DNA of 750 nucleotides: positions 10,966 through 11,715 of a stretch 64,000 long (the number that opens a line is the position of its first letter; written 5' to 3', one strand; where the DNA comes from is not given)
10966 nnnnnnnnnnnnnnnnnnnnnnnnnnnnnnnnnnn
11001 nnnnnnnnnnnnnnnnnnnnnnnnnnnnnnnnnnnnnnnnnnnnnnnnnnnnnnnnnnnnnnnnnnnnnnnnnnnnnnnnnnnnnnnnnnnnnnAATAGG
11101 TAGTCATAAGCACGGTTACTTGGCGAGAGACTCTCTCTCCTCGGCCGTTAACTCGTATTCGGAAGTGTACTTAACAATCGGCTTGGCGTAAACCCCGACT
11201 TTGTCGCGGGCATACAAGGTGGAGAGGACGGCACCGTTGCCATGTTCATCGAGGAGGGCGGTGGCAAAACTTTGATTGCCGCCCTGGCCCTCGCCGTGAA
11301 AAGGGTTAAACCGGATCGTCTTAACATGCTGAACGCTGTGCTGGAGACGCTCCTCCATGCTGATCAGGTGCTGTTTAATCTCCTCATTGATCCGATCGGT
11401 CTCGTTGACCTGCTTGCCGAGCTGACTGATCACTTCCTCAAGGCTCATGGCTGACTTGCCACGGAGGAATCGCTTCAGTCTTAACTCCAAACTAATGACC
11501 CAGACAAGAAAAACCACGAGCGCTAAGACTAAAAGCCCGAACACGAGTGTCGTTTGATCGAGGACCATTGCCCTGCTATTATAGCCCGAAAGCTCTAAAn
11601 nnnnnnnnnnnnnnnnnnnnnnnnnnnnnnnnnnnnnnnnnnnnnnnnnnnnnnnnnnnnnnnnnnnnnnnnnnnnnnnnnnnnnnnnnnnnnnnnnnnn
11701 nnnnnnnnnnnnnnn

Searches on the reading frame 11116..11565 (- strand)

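Call 55: search_protein_families(library=pfam, proteins=[window:11116-11565:-], max_evalue=0.0001)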
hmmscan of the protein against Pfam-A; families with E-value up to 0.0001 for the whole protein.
window:11116-11565:- (149 aa): 1 family
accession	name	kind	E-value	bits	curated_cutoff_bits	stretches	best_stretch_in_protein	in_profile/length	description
PF14584.11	DUF4446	-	9.7e-34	117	27.4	1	8-148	9-147/150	Protein of unknown function (DUF4446)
